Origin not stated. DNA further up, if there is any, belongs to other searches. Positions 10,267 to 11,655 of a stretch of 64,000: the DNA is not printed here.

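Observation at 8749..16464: Arginine operon lacking argA/argJ and argE but carrying three extra genes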

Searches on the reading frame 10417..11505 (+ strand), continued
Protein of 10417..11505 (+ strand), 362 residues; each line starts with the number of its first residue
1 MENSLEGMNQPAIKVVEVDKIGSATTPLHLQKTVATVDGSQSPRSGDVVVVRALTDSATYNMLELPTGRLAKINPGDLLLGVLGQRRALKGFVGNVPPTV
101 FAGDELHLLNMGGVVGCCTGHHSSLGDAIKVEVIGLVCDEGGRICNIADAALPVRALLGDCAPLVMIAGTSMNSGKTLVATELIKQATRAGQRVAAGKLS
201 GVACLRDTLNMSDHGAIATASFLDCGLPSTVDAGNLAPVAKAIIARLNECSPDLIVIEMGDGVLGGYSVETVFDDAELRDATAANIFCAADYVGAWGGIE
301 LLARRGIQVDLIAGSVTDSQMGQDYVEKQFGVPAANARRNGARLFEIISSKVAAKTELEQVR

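Call 26: find_related_loci(query=A3, collection=genome_contigs, flank=10000)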
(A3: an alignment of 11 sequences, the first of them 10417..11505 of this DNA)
Query A3 (362 aa) in genome_contigs; peptide patterns used: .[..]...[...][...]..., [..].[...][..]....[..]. (x = any residue, [..] = any of these).
600 stretches matched a pattern (row limit reached: there are more); 591 encode a relative of the query (tblastn E <= 1e-3); the best 80 are kept; 80 distinct loci.
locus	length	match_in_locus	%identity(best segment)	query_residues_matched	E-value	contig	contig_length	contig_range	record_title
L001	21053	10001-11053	82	9-359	0e+0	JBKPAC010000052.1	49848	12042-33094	MAG: Acidobacteriota bacterium isolate GB_HAYS_MAG_00017 GB_HAYS_000001330460, whole genome shotgun sequence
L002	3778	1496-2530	79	10-354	0e+0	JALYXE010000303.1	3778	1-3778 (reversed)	MAG: Acidobacteriota bacterium isolate KAP bin5 SD1490-92_k127_2009108, whole genome shotgun sequence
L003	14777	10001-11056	76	3-355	0e+0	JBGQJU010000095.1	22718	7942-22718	MAG: Pyrinomonadaceae bacterium isolate OBJ2_061818_070_16 k141_1811664_length_22718_cov_11.9893, whole genome shotgun s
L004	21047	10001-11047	78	6-354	0e+0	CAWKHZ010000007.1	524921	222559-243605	MAG: uncultured Acidobacteriota bacterium isolate MFD02840.bin.1.73 genome assembly, contig: contig_48914, whole genome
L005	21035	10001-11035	79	10-354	0e+0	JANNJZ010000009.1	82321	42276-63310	MAG: Pyrinomonadaceae bacterium isolate SOY_4_C_metabat_258 SOY_4_C_k141_3137827, whole genome shotgun sequence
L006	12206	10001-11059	76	8-360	0e+0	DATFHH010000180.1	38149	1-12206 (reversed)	MAG TPA_asm: Pyrinomonadaceae bacterium isolate SMAG_U8684 k141_527535, whole genome shotgun sequence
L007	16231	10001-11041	76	12-358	0e+0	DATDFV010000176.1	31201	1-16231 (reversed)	MAG TPA_asm: Pyrinomonadaceae bacterium isolate SMAG_U235 k141_457717, whole genome shotgun sequence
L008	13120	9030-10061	77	9-352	7e-180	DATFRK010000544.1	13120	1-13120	MAG TPA_asm: Pyrinomonadaceae bacterium isolate SMAG_U9356 k141_1015843, whole genome shotgun sequence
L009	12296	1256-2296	78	7-354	7e-180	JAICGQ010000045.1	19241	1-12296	MAG: Pyrinomonadaceae bacterium isolate CK_bin.6 k141_3488263_length_19241_cov_13.9763, whole genome shotgun sequence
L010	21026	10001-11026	78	14-355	6e-179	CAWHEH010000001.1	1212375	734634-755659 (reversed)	MAG: Blastocatellia bacterium isolate MFD00905.bin.2.1 genome assembly, contig: contig_10705, whole genome shotgun seque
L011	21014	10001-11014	78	13-350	1e-178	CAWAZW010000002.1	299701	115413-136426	MAG: Blastocatellia bacterium isolate MFD09206.bin.2.99 genome assembly, contig: contig_11372, whole genome shotgun sequ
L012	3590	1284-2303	78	13-352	0e+0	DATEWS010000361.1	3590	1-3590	MAG TPA_asm: Pyrinomonadaceae bacterium isolate SMAG_U8399 k141_15409, whole genome shotgun sequence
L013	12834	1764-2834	75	2-352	2e-178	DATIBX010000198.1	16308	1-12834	MAG TPA_asm: Pyrinomonadaceae bacterium isolate SMAG_U16301 k141_649506, whole genome shotgun sequence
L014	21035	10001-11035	76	10-354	2e-178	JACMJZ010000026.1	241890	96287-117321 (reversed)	MAG: Pyrinomonadaceae bacterium isolate ES-bin-189 ES-bin-189-contig-k141_10147461, whole genome shotgun sequence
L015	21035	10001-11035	77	10-353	3e-178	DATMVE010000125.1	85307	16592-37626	MAG TPA_asm: Pyrinomonadaceae bacterium isolate SMAG_U13060 k141_172830, whole genome shotgun sequence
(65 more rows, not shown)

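Call 28: find_encoding_contigs(protein=P0124, flank=8000, max_places=2)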
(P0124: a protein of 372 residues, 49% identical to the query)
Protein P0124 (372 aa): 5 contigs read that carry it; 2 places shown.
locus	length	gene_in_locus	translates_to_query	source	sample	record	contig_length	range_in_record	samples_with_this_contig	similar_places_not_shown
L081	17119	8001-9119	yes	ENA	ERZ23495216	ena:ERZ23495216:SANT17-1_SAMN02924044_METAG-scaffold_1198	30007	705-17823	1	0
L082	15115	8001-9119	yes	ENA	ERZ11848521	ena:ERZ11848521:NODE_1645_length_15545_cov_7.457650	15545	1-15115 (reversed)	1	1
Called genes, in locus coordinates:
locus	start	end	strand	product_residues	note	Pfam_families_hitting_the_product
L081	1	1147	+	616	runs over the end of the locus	?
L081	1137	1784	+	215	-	-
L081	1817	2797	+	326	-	PF13428:TPR_14 (faint), PF14559:TPR_19 (faint)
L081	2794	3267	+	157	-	PF01220:DHquinase_II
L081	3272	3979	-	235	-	PF02578:Cu-oxidase_4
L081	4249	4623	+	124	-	-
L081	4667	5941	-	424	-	PF00764:Arginosuc_synth, PF20979:Arginosuc_syn_C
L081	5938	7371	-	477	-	PF00206:Lyase_1, PF14698:ASL_C2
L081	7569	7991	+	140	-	PF01316:Arg_repressor, PF02863:Arg_repressor_C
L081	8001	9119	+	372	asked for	-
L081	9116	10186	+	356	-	PF01118:Semialdhyde_dh, PF22698:Semialdhyde_dhC_1, PF02774:Semialdhyde_dhC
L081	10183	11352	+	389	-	PF00202:Aminotran_3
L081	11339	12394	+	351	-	PF02729:OTCace_N, PF00185:OTCace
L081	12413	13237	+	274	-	PF00696:AA_kinase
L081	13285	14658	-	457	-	PF01554:MatE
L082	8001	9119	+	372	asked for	-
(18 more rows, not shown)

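Call 29: predict_structure(alignment_id=A1)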
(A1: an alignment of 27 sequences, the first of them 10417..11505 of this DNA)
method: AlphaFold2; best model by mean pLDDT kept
length: 362 residues; sequences in the alignment: 27
mean_pLDDT: 83.4   pTM: 0.81
mean pLDDT of the five models: 83.4, 81.0, 79.6, 73.4, 58.4
residues with pLDDT >= 90: 174; 70-90: 125; 50-70: 41; < 50: 22
segments of 3 or more residues with pLDDT < 50: 1-8, 229-233, 262-266
pLDDT, mean of each block of 10 residues (from residue 1): 44 90 81 94 93 83 76 93 74 85 92 84 65 95 88 88 91 80 94 89 55 88 66 70 94 91 54 89 93 88 88 92 94 92 94 84 58
secondary structure, 60 per line:
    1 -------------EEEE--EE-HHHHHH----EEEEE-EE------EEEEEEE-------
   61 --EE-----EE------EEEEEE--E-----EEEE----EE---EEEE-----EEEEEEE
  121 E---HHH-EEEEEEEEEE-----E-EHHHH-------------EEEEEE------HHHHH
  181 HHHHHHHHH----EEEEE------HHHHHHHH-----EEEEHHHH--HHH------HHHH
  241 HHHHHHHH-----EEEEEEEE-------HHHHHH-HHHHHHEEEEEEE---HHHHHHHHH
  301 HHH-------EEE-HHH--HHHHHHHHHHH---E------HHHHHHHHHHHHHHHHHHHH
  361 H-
elements in order: E14-17 H23-28 E33-37 E47-53 E78-83 E92-95 E105-108 E114-121 E129-138 H147-150 E164-169 H176-189 E194-198 H205-212 E218-221 H222-225 H237-248 E254-261 H269-274 H276-281 E282-288 H292-303 E311-313 H320-330 H341-361

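Call 31: find_encoding_contigs(protein=P0146, flank=8000, max_places=2)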
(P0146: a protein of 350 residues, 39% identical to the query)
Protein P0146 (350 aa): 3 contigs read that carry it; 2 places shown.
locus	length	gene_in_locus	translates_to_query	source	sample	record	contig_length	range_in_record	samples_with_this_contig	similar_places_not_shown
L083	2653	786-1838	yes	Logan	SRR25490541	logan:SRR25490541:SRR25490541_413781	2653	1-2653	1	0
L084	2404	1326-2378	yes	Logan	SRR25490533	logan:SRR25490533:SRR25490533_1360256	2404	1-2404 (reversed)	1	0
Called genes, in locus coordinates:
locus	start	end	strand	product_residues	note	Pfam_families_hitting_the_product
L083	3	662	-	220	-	?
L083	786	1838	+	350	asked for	-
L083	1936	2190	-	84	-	-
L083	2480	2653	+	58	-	?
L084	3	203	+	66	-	?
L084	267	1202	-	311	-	PF18030:Rimk_N, PF14397:ATPgrasp_ST (faint), PF02655:ATP-grasp_3, PF02955:GSH-S_ATP, PF08443:RimK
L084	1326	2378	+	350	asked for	-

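Call 32: find_encoding_contigs(protein=P0192, flank=8000, max_places=2)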
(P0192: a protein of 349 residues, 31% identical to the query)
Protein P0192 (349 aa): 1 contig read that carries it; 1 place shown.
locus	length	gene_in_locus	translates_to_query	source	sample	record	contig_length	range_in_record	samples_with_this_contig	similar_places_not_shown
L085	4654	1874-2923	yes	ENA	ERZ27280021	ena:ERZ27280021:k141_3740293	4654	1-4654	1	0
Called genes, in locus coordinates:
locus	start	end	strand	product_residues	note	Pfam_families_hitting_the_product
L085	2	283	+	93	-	?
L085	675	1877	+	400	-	PF00764:Arginosuc_synth, PF06508:QueC (weak), PF20979:Arginosuc_syn_C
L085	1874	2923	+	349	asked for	-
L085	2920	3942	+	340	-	PF02729:OTCace_N, PF00185:OTCace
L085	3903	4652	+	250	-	?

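Call 33: fold_search(model_id=the predicted structure, library=pdb)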
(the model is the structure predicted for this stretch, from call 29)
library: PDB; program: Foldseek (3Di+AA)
matches with E <= 10: 1506; with E <= 0.001: 149
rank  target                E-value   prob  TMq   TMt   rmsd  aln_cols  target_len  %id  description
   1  3of5_B                4.8e-06  1.00  0.37  0.58   5.8       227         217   17  Crystal Structure of a Dethiobiotin Synthetase from Francisella tularensis subsp. tularensis SCHU S4 (released 2011-02-02)
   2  2hf8_B                8.8e-06  1.00  0.39  0.64   4.3       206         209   17  Crystal structure of HypB from Methanocaldococcus jannaschii in the triphosphate form, in complex with zinc (released 2006-07-04)
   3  3of5_A                1.1e-05  1.00  0.37  0.56   5.8       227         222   16  Crystal Structure of a Dethiobiotin Synthetase from Francisella tularensis subsp. tularensis SCHU S4 (released 2011-02-02)
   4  3nxs                  1.2e-05  1.00  0.36  0.42   5.3       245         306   17  Crystal structure of LAO/AO transport system from Mycobacterium smegmatis bound to GDP (released 2010-07-28)
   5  2www_D                1.4e-05  1.00  0.32  0.36   6.1       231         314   18  Crystal Structure of Methylmalonic Acidemia Type A Protein (released 2009-11-17)
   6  6fqd_A                1.9e-05  1.00  0.37  0.48  10.9       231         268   15  Escherichia Coli Signal Recognition Particle Receptor FtsY NGdN1 (released 2018-05-09)
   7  2hf8_A                2.0e-05  1.00  0.38  0.61   4.3       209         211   18  Crystal structure of HypB from Methanocaldococcus jannaschii in the triphosphate form, in complex with zinc (released 2006-07-04)
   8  1jpn_B                2.0e-05  1.00  0.36  0.43  11.0       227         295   14  GMPPNP Complex of SRP GTPase NG Domain (released 2002-02-02)
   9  8rix                  2.4e-05  1.00  0.37  0.44  10.4       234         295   14  Crystal structure of chloroplast FtsY from Arabidopsis thaliana in complex with the alarmone ppGpp (released 2025-01-01)
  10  5auq_F                2.7e-05  1.00  0.39  0.59   4.3       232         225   17  Crystal structure of ATPase-type HypB in the nucleotide free state (released 2015-06-24)
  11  3dm5_B                3.3e-05  1.00  0.37  0.33  14.0       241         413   12  Structures of SRP54 and SRP19, the two proteins assembling the ribonucleic core of the Signal Recognition Particle fro (released 2008-11-04)
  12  2xxa_B                3.5e-05  1.00  0.35  0.44  11.2       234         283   16  The Crystal Structure of the Signal Recognition Particle (SRP) in Complex with its Receptor(SR) (released 2011-03-02)
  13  2qm8_B                3.5e-05  1.00  0.34  0.38   7.9       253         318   15  MeaB, A Bacterial Homolog of MMAA, in the Nucleotide Free Form (released 2007-08-28)
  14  3vx3_A                4.4e-05  1.00  0.40  0.59   5.2       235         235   17  Crystal structure of [NiFe] hydrogenase maturation protein HypB from Thermococcus kodakarensis KOD1 (released 2013-02-27)
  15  4ak9_B                4.4e-05  1.00  0.31  0.37  11.5       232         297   15  Structure of chloroplast FtsY from Physcomitrella patens (released 2013-01-16)
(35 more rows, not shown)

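Call 34: search_protein_families(library=pfam, alignment_id=A2, max_evalue=0.1)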
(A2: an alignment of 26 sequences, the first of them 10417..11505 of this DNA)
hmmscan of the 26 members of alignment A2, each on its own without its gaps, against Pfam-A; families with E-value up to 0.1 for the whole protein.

A. member 1, window:10417-11505:+ (362 aa): 4 families
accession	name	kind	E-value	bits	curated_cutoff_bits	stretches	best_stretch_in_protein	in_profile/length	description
PF01656.29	CbiA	-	0.0023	18.3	25.4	1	165-199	1-35/125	CobQ/CobB/MinD/ParA nucleotide binding domain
PF07755.17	DUF1611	-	0.0052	16.7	25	0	162-195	12-45/201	Domain of unknown function (DUF1611_C) P-loop domain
PF13500.12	AAA_26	-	0.026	14.8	27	1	165-194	3-32/198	AAA domain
PF03205.20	MobB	-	0.083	13.2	26.6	0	165-199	2-35/133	Molybdopterin guanine dinucleotide synthesis protein B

B. families by the number of members that match (of 26 scanned): 16 families
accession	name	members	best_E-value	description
PF01656.29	CbiA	16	4.8e-06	CobQ/CobB/MinD/ParA nucleotide binding domain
PF07755.17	DUF1611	15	0.00027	Domain of unknown function (DUF1611_C) P-loop domain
PF03205.20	MobB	13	6.4e-06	Molybdopterin guanine dinucleotide synthesis protein B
PF13500.12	AAA_26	4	0.00069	AAA domain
PF02606.20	LpxK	2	0.05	Tetraacyldisaccharide-1-P 4'-kinase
PF13604.12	AAA_30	1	8.3e-05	AAA domain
PF02492.25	cobW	1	0.0013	CobW/HypB/UreG, nucleotide-binding domain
PF13245.12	AAA_19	1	0.0034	AAA domain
PF20688.2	GREB1_2nd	1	0.011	GREB1, second domain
PF09619.16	YscW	1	0.018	Type III secretion system lipoprotein chaperone (YscW)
PF20720.3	nSTAND3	1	0.029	Novel STAND NTPase 3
PF00004.35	AAA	1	0.03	ATPase family associated with various cellular activities (AAA)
PF23086.1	Tudor_Coilin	1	0.038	Coilin, C-terminal Tudor domain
PF06414.18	Zeta_toxin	1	0.045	Zeta toxin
PF13191.12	AAA_16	1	0.091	AAA ATPase domain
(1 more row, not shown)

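Call 35: search_protein_families(library=ncbifam, alignment_id=A2, max_evalue=0.1)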
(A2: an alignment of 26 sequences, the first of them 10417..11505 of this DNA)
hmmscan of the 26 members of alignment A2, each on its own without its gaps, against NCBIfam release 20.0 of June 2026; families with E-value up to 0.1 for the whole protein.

A. member 1, window:10417-11505:+ (362 aa): 4 families
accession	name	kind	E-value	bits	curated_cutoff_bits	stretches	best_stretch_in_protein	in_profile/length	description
NF002204.1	PRK01077.1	equivalog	0.019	13.9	254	1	164-198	3-37/420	cobyrinic acid a,c-diamide synthase CobB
TIGR00313.1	cobQ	equivalog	0.02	13.7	309.9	1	165-221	1-55/477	cobyric acid synthase CobQ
TIGR00347.1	bioD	equivalog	0.024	14.8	83.3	1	166-203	1-38/166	dethiobiotin synthase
NF001989.1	PRK00784.1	equivalog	0.048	12.3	273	1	165-196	3-34/480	cobyric acid synthase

B. families by the number of members that match (of 26 scanned): 34 families (the first 25 are shown)
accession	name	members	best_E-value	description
TIGR00176.1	mobB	16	1.1e-05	molybdopterin-guanine dinucleotide biosynthesis protein B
NF011056.0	PRK14489.1-1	12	0.00012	bifunctional molybdenum cofactor guanylyltransferase MobA/molybdopterin-guanine dinucleotide biosynthesis adaptor protein MobB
NF002204.1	PRK01077.1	9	0.0011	cobyrinic acid a,c-diamide synthase CobB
TIGR00347.1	bioD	6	0.00079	dethiobiotin synthase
NF011063.0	PRK14494.1-2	5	9.5e-07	putative molybdopterin-guanine dinucleotide biosynthesis protein MobB/FeS domain-containing protein protein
NF011060.0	PRK14491.1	4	0.0017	bifunctional molybdopterin-guanine dinucleotide biosynthesis adaptor protein MobB/molybdopterin molybdotransferase MoeA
TIGR00313.1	cobQ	4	0.0034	cobyric acid synthase CobQ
NF052386.1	reactivase_KamB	3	0.037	lysine 5,6-aminomutase reactivase subunit KamB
NF008021.0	PRK10751.1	2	0.014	molybdopterin-guanine dinucleotide biosynthesis protein MobB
NF001989.1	PRK00784.1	2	0.042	cobyric acid synthase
TIGR02068.2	cya_phycin_syn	2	0.062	cyanophycin synthetase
NF004514.1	PRK05855.1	1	0.00012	SDR family oxidoreductase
NF009468.0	PRK12826.1-4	1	0.0029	SDR family oxidoreductase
NF004818.0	PRK06172.1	1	0.0035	SDR family oxidoreductase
TIGR01448.2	helicase_RecD2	1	0.0038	SF1B family DNA helicase RecD2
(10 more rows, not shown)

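Call 37: find_encoding_contigs(protein=P0165, flank=8000, max_places=2)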
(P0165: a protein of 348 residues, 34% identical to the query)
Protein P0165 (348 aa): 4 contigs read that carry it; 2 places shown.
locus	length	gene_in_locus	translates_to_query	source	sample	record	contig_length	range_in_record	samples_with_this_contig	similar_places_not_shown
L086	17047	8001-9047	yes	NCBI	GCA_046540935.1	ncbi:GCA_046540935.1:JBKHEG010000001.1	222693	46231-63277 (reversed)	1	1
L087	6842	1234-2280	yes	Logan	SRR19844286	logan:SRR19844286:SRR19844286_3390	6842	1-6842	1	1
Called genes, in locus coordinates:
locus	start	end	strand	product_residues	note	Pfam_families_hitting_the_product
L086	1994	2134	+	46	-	-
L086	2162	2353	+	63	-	PF14528:LAGLIDADG_3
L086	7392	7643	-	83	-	PF26438:DUF8108_N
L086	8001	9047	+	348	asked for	-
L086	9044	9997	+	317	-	PF14397:ATPgrasp_ST (faint), PF14398:ATPgrasp_YheCD (weak), PF02655:ATP-grasp_3 (faint), PF02955:GSH-S_ATP, PF08443:RimK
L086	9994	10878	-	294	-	PF02655:ATP-grasp_3, PF02786:CPSase_L_D2 (weak), PF08443:RimK, PF02955:GSH-S_ATP, PF02750:Synapsin_C (weak), PF07478:Dala_Dala_lig_C (faint)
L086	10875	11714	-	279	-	-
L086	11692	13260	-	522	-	PF05552:MS_channel_1st_1 (faint), PF00924:MS_channel_2nd (weak), PF03412:Peptidase_C39 (faint), PF13529:Peptidase_C39_2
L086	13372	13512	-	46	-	-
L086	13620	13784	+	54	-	PF07754:Ribosomal_aS21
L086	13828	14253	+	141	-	PF00164:Ribosom_S12_S23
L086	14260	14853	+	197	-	PF00177:Ribosomal_S7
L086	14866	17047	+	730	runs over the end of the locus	PF00009:GTP_EFTU, PF22042:EF-G_D2, PF03144:GTP_EFTU_D2, PF14492:EFG_III, PF03764:EFG_IV, PF00679:EFG_C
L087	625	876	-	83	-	PF26438:DUF8108_N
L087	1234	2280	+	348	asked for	-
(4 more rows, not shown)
